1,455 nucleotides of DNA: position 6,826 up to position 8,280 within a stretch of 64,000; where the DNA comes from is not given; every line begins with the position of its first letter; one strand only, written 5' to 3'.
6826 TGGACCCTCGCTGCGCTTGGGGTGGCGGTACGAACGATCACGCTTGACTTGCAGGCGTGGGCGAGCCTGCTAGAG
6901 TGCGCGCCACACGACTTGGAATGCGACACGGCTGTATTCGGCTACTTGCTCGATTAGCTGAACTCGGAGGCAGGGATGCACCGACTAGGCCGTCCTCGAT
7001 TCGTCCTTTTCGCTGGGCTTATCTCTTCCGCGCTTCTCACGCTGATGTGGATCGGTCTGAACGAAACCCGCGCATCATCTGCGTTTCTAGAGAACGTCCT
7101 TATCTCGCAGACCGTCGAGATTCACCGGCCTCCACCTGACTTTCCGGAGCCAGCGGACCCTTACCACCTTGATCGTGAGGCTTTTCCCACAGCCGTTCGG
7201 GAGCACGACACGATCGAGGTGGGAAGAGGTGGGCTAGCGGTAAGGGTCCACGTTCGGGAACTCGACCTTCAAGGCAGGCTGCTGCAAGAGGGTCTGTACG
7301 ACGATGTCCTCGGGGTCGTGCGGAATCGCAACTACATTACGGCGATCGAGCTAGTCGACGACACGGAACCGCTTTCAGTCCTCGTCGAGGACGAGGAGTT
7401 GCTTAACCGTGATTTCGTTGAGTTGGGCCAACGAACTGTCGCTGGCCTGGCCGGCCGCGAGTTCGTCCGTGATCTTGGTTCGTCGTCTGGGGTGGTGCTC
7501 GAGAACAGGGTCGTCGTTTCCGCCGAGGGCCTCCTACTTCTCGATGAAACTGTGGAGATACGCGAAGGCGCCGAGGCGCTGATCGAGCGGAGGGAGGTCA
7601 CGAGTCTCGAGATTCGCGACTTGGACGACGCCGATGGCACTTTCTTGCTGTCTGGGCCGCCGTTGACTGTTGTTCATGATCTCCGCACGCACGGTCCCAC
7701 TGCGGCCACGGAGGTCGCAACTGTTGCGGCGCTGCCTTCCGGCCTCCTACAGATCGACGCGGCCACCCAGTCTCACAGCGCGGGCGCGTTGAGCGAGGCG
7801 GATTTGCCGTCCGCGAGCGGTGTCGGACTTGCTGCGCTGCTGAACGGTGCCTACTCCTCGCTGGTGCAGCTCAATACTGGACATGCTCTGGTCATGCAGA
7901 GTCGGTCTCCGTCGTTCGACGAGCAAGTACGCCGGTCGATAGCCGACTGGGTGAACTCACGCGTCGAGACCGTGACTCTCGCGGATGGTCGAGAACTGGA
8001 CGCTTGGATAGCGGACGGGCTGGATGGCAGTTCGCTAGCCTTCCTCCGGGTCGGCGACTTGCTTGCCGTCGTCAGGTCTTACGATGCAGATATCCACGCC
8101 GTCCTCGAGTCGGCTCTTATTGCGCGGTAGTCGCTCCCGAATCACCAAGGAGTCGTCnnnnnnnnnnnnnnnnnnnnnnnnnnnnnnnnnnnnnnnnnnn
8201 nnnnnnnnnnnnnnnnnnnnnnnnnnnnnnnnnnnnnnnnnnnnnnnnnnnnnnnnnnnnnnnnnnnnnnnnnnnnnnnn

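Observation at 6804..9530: Low-GC three-gene ORFan island between acyl-CoA dehydrogenase and hydrolase genes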

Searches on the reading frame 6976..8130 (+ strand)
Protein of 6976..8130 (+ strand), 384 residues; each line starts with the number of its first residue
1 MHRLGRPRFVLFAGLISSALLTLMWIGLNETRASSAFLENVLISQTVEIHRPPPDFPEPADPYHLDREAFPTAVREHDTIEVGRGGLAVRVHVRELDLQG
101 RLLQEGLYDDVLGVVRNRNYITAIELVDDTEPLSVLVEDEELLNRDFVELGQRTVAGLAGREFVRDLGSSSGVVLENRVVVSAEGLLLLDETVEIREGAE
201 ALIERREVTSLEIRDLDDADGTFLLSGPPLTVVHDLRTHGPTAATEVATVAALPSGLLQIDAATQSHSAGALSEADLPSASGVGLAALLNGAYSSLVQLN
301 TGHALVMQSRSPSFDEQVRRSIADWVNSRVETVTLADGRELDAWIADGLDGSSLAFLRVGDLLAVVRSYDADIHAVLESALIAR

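Call 4: search_protein_families(library=pfam, proteins=[window:6976-8130:+], max_evalue=1)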
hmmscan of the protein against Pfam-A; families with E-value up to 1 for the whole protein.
window:6976-8130:+ (384 aa): 1 family
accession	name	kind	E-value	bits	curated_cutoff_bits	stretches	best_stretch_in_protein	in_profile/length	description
PF09928.14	DUF2160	-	0.14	13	28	1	11-39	48-76/88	Predicted small integral membrane protein (DUF2160)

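Call 5: search_protein_families(library=ncbifam, proteins=[window:6976-8130:+], max_evalue=1)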
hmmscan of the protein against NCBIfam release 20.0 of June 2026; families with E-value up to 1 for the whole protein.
window:6976-8130:+ (384 aa): 0 families

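Call 7: find_homologous_proteins(query=window:6976-8130:+)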
Query window:6976-8130:+ (384 aa): 1 proteins with E <= 0.001 among 8000 candidates.
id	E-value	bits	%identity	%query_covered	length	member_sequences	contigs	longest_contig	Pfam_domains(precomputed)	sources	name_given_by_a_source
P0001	1.7e-240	815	100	100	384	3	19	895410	-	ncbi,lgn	-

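Call 10: find_encoding_contigs(protein=P0001, flank=10000, max_places=10)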
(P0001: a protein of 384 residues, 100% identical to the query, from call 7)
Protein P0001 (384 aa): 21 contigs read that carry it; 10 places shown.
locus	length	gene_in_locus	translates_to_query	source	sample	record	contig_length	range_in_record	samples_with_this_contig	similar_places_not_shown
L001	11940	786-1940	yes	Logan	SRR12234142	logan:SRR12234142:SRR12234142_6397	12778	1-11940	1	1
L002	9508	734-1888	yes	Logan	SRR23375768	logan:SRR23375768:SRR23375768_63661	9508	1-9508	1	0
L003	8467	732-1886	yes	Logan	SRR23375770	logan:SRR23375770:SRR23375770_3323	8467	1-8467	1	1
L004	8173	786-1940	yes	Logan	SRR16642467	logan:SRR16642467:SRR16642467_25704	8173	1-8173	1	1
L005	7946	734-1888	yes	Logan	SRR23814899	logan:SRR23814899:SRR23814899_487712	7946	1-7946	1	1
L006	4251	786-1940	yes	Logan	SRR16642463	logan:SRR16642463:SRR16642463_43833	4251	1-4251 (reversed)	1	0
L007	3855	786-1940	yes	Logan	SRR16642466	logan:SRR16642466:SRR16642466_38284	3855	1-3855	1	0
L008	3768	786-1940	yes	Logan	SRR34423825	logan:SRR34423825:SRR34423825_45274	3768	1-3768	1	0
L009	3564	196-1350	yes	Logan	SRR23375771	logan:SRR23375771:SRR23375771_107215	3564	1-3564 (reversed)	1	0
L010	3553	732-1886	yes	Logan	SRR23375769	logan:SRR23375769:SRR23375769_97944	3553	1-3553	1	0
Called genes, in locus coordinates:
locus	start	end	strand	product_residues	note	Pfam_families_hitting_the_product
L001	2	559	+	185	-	?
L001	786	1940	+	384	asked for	-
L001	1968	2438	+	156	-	-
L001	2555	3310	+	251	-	-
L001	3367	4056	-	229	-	PF12146:Hydrolase_4 (faint), PF00326:Peptidase_S9 (faint)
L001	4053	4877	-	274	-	PF09995:MPAB_Lcp_cat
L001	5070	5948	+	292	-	PF00561:Abhydrolase_1, PF12146:Hydrolase_4, PF12697:Abhydrolase_6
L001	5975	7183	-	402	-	PF07907:YibE_F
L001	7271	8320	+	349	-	PF00296:Bac_luciferase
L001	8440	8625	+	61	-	-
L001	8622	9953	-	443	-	PF00982:Glyco_transf_20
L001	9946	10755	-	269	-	PF02358:Trehalose_PPase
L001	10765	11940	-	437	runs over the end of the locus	PF00483:NTP_transferase, PF24894:Hexapep_GlmU, PF25247:LbH_GLGC (faint), PF25084:LbH_EIF2B, PF25087:GMPPB_C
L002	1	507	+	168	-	?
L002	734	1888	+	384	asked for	-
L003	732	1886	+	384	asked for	-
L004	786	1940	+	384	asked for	-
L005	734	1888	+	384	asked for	-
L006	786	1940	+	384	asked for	-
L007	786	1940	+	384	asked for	-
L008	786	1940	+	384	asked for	-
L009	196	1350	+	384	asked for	-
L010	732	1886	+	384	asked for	-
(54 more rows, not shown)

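Call 11: list_cluster_members(proteins=[P0001, P0002, P0003])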
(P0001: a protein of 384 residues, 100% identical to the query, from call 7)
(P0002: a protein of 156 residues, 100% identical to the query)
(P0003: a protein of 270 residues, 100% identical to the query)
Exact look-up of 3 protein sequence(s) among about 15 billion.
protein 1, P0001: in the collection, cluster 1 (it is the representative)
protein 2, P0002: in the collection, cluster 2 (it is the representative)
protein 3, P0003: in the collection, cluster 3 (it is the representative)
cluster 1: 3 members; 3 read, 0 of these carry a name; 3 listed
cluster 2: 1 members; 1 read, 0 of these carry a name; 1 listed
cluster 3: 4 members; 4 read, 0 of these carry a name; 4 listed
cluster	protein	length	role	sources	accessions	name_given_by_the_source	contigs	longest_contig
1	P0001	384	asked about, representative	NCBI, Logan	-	-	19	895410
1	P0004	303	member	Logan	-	-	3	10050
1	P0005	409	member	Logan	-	-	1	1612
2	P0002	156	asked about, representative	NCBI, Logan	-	-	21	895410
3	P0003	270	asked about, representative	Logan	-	-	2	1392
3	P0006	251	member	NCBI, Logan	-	-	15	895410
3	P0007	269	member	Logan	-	-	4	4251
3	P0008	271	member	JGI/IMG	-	-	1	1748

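Call 21: search_protein_families(library=phrogs, proteins=[window:6976-8130:+], max_evalue=1)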
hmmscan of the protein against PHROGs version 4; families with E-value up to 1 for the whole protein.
window:6976-8130:+ (384 aa): 0 families
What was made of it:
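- There are no PHROGs matches (call 21).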

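Call 22: search_protein_families(library=padloc, proteins=[window:6976-8130:+], max_evalue=1)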
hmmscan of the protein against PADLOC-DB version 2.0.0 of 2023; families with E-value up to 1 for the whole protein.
window:6976-8130:+ (384 aa): 0 families
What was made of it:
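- PADLOC and PHROGs give nothing (calls 21, 22).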

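Call 32: search_solved_structures(query=window:6976-8130:+, max_evalue=10, show_alignments=2)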
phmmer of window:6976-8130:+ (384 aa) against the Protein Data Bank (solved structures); distinct sequences matched with E-value up to 10: 3.
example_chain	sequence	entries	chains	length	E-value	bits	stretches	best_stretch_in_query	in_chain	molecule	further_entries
2w3r_A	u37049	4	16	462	0.83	12.1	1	294-367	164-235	XANTHINE DEHYDROGENASE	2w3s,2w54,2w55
1jro_A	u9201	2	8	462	0.84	12.1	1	294-367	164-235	xanthine dehydrogenase, chain A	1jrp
6jt0_B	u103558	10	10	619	1.3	11.5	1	192-271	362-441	Guanylate cyclase soluble subunit beta-1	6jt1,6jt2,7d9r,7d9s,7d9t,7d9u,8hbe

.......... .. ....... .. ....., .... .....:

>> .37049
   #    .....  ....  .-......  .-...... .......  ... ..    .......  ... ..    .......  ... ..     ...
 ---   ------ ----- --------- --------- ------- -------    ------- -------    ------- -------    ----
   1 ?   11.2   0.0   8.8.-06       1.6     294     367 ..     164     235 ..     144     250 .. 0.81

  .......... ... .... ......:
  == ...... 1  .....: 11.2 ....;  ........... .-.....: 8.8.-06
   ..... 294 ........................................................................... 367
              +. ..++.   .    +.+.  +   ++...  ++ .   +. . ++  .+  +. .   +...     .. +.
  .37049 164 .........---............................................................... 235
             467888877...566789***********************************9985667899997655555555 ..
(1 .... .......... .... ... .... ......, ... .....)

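Call 36: search_protein_representatives(protein=window:6976-8130:+)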
Query: 384 residues. Proteins with E-value up to 0.001 (for the whole library): 4; up to 1e-10: 3; up to 1e-30: 2. The best 4 are listed.
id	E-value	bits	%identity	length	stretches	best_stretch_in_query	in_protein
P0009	1.1e-49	186.1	86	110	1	216-322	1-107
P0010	8.4e-31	124.0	33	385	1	42-373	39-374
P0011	1.8e-27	113.0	34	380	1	30-369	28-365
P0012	4.9e-05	39.2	36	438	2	48-112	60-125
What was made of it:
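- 6976..8130 (+): Gene A, 384 aa: 8-residue cytoplasmic tail, one TM anchor (about residues 9-28), then an acidic ectodomain (no Lys, no Cys, net charge -29). The ectodomain has an antiparallel beta domain of about 11 strands (41-196), a disordered linker (198-292) and a C-terminal bb-a-bbbb-a domain (292-384). The conserved motifs are P[DE]PxDPYH and GxL[LI]QEGL. Family of four relatives (E 8e-31, 2e-27, 5e-5, plus an 86%-identical fragment): call 36.
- Checked: The exhaustive search finds a tiny family (call 36).
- A has only four relatives in 1.84e9 representatives (call 36).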

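Call 39: find_encoding_contigs(protein=P0010, flank=10000)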
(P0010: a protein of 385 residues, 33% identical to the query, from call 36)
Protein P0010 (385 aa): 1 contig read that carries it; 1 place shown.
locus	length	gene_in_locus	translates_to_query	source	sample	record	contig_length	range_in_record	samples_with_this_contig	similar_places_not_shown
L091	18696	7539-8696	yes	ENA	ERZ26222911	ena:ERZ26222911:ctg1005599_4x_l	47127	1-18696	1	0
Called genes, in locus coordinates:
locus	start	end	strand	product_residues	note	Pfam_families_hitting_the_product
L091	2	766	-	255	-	?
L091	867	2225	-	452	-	PF01979:Amidohydro_1, PF07969:Amidohydro_3 (weak)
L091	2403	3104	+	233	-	PF00254:FKBP_C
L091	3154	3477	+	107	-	PF03992:ABM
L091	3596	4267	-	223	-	PF01425:Amidase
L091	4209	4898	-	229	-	PF01425:Amidase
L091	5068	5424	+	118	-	PF00085:Thioredoxin, PF13905:Thioredoxin_8 (faint)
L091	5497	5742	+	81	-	-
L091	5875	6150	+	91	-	-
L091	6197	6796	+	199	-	-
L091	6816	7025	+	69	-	-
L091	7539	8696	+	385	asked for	-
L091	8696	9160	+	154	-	-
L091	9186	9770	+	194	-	-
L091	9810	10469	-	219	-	PF00702:Hydrolase, PF12710:HAD, PF13419:HAD_2, PF13242:Hydrolase_like (weak)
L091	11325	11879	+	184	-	-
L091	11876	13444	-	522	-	PF19878:DUF6351 (weak)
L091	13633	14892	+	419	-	PF08442:ATP-grasp_2, PF13549:ATP-grasp_5 (faint), PF24948:Citrate_synth_N, PF00549:Ligase_CoA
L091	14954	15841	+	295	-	PF02629:CoA_binding, PF13607:Succ_CoA_lig, PF00549:Ligase_CoA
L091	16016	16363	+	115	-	PF12680:SnoaL_2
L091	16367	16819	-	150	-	PF10604:Polyketide_cyc2, PF03364:Polyketide_cyc (weak), PF08327:AHSA1 (weak)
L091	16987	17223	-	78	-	-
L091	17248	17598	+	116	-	-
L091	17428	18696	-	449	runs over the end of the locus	-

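Call 40: find_encoding_contigs(protein=P0011, flank=10000)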
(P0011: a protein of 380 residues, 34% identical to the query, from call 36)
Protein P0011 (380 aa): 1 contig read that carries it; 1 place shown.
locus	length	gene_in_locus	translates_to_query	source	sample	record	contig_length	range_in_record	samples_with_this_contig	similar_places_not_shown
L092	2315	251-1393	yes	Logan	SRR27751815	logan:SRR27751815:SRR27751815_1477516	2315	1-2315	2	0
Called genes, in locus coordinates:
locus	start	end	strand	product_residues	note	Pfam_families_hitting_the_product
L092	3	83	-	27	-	?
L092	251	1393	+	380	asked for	-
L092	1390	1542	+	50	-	-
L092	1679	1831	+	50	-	-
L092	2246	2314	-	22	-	?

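Call 43: find_encoding_contigs(protein=P0012, flank=10000)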
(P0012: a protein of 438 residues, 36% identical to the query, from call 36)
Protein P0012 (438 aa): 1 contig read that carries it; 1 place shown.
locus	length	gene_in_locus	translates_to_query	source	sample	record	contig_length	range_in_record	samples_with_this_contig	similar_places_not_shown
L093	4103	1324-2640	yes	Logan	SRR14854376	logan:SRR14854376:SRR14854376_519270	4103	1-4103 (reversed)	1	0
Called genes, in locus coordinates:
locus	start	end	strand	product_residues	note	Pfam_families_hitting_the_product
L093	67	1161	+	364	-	PF03724:META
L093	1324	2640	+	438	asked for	-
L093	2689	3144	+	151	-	-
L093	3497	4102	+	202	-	?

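Call 44: find_encoding_contigs(protein=P0009, flank=10000)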
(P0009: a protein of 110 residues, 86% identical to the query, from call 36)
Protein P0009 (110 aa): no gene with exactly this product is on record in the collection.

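Call 55: find_related_loci(query=A2, collection=metagenome_contigs, flank=10000)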
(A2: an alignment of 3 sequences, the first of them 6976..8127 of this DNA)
Query A2 (384 aa) in metagenome_contigs; peptide patterns used: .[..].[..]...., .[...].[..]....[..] (x = any residue, [..] = any of these).
335 stretches matched a pattern, but none encodes a relative of the query by tblastn (E <= 1e-3).

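Call 56: find_related_loci(query=A2, collection=viral_contigs, flank=10000)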
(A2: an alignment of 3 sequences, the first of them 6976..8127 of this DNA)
Query A2 (384 aa) in viral_contigs; peptide patterns used: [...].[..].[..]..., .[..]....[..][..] (x = any residue, [..] = any of these).
83 stretches matched a pattern, but none encodes a relative of the query by tblastn (E <= 1e-3).

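Call 63: search_solved_structures(query=A1, max_evalue=10, show_alignments=2)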
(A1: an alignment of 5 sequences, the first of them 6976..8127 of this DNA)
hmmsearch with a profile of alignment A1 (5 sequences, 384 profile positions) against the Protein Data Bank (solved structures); distinct sequences matched with E-value up to 10: 0.
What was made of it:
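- On LolA-like superfamily / RseB-MucB family: The A-family profile finds nothing in PDB sequences (call 63).
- Tried and rejected: The A-family profile against PDB gave nothing (call 63).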

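Call 64: search_protein_families(library=pfam, proteins=[P0010, P0011, P0012, L091:8696-9157:+, L091:9186-9767:+, L093:2689-3141:+, L093:3497-4102:+, L093:67-1158:+], max_evalue=1)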
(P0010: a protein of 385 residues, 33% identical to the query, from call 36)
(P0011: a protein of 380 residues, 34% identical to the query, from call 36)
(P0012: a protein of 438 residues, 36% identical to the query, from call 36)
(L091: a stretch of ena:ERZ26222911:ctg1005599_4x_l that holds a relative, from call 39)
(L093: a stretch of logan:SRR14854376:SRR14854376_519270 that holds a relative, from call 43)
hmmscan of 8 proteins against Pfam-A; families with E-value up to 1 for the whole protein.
P0010 (385 aa): 0 families

P0011 (380 aa): 0 families

P0012 (438 aa): 0 families

L091:8696-9157:+ (154 aa): 0 families

L091:9186-9767:+ (194 aa): 1 family
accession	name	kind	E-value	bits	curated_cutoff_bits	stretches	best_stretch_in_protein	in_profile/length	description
PF08071.17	RS4NT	-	0.064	13.7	27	1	80-95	21-36/37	RS4NT (NUC023) domain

L093:2689-3141:+ (151 aa): 0 families

L093:3497-4102:+ (202 aa): 0 families

L093:67-1158:+ (364 aa): 1 family
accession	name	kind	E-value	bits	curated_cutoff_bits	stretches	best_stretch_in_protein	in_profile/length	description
PF03724.22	META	-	2.7e-08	34.2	24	1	247-356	2-102/109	META domain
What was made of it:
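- No Pfam LolA or MucB_RseB match appears even at E <= 1 (calls 4, 64).
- Tried and rejected: Pfam, NCBIfam, PHROGs and PADLOC gave no family, apart from the weak PetC hit for C (calls 4, 5, 21, 22, 64).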

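Call 68: predict_structure(alignment_id=A1)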
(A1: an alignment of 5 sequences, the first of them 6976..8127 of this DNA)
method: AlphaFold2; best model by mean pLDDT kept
length: 384 residues; sequences in the alignment: 5
mean_pLDDT: 50.8   pTM: 0.31
mean pLDDT of the five models: 50.8, 49.2, 47.7, 46.3, 45.9
residues with pLDDT >= 90: 0; 70-90: 56; 50-70: 167; < 50: 161
segments of 3 or more residues with pLDDT < 50: 1-4, 22-50, 56-62, 128-136, 156-158, 198-292, 295-299
pLDDT, mean of each block of 10 residues (from residue 1): 55 63 39 36 42 51 56 56 51 62 63 59 52 50 80 61 74 64 60 50 29 24 23 24 22 21 23 28 29 48 59 57 62 77 73 72 69 69 49
secondary structure, 60 per line:
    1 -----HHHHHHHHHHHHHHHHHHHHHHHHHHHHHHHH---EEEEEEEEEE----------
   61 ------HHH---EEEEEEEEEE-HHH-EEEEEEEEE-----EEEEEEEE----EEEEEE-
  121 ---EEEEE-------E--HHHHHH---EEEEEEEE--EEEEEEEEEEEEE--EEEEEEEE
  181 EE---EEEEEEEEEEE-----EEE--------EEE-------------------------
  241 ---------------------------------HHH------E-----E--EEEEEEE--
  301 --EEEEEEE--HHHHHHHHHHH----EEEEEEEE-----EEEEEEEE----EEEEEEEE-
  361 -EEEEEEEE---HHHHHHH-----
elements in order: H6-37 E41-50 E73-82 E88-96 E102-109 E114-119 E124-128 H139-144 E148-155 E158-170 E173-182 E186-196 E202-204 E213-215 E292-298 E303-309 H312-322 E327-334 E340-347 E352-359 E362-369 H373-379
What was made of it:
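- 6976..8130 (+): AF2 model, pLDDT 51: call 68.
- On LolA-like superfamily / RseB-MucB family: The AF2 model built from a 5-sequence alignment has pLDDT 51 (call 68).
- Closest known: RseB / MucB. Different: A linker of about 95 residues, predicted to be disordered, separates the two domains (call 68).
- The A model has low to moderate confidence (mean pLDDT 51, pTM 0.31; call 68).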

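Call 71: fold_search(model_id=the predicted structure, library=pdb)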
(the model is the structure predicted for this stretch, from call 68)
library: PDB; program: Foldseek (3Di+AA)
matches with E <= 10: 888; with E <= 0.001: 8
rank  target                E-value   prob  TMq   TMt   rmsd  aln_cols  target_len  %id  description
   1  2v43_C                1.0e-04  1.00  0.24  0.31  21.6       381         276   12  Crystal structure of RseB: a sensor for periplasmic stress response in E. coli (released 2007-08-28)
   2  2v42_B                1.2e-04  1.00  0.23  0.29  21.3       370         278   11  Crystal structure of RseB: a sensor for periplasmic stress response in E. coli (released 2007-08-28)
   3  3m4w_C                2.0e-04  1.00  0.23  0.29  22.3       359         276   10  Structural basis for the negative regulation of bacterial stress response by RseB (released 2010-05-05)
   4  2v43_B                2.4e-04  1.00  0.24  0.31  21.7       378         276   11  Crystal structure of RseB: a sensor for periplasmic stress response in E. coli (released 2007-08-28)
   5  2v43_A                4.5e-04  1.00  0.24  0.32  22.0       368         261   10  Crystal structure of RseB: a sensor for periplasmic stress response in E. coli (released 2007-08-28)
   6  2p4b_B                5.5e-04  1.00  0.21  0.29  20.6       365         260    8  Crystal structure of E.coli RseB (released 2007-05-22)
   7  2p4b_A                7.5e-04  1.00  0.24  0.30  20.1       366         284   10  Crystal structure of E.coli RseB (released 2007-05-22)
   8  2p4b_C                9.2e-04  1.00  0.24  0.33  21.8       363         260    9  Crystal structure of E.coli RseB (released 2007-05-22)
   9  8i34_A                1.4e-03  1.00  0.19  0.33   8.8       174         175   11  The crystal structure of EPD-BCP1 from a marine sponge (released 2023-08-16)
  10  6in8                  5.4e-03  0.90  0.21  0.26  23.1       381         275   11  Crystal structure of MucB (released 2019-07-24)
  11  8cm1                  9.8e-03  0.97  0.18  0.33  11.0       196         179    7  Lol B - Localization of lipoprotein B from Vibrio cholera (released 2023-06-21)
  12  2zf4_A                1.0e-02  0.97  0.16  0.28  10.4       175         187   14  Crystal Structure of VioE complexed with phenylpyruvic acid (released 2008-01-01)
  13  9n73_LI               1.1e-02  0.25  0.12  0.08  20.6       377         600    8  SSU processome maturation and disassembly, State G (released 2025-10-29)
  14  1iwm_A                1.3e-02  0.99  0.22  0.40  10.1       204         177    8  Crystal Structure of the Outer Membrane Lipoprotein Receptor, LolB (released 2003-07-15)
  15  2zf4_B                1.3e-02  0.95  0.15  0.27  10.3       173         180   11  Crystal Structure of VioE complexed with phenylpyruvic acid (released 2008-01-01)
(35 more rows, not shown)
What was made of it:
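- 6976..8130 (+): Foldseek top 8 hits are RseB (E 1e-4), followed by MucB, LolB, LprG and LolA3: call 71.
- On LolA-like superfamily / RseB-MucB family: The Foldseek top hits are RseB (E 1e-4, prob 1.0), MucB, LolB and LprG (call 71).
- Closest known: RseB / MucB. Same: RseB chains are the eight best Foldseek hits (E 1e-4 to 9e-4), followed by MucB, LolB, LprG and LolA3 (call 71).
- Foldseek matches the A model to RseB across both domains (E 1e-4, prob 1.0), then to MucB, LolB, LprG, LolA3, VioE and EPDR1 (call 71). The best Foldseek matches of the A model are RseB and MucB over both domains (call 71).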

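Call 85: search_dna_similar(query=window:6976-8127:+, collection=phages, mode=protein, max_evalue=0.01)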
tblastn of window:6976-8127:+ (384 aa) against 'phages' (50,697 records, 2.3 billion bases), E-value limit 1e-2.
No match.

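Call 86: search_dna_similar(query=window:6976-8127:+, collection=plasmids, mode=protein, max_evalue=0.01)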
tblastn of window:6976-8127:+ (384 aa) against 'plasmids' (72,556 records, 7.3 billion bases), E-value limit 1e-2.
No match.
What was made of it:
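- tblastn of A against 50,697 phage records and 72,556 plasmid records finds nothing (calls 85, 86).
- Tried and rejected: Phage and plasmid tblastn found nothing (calls 85, 86).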
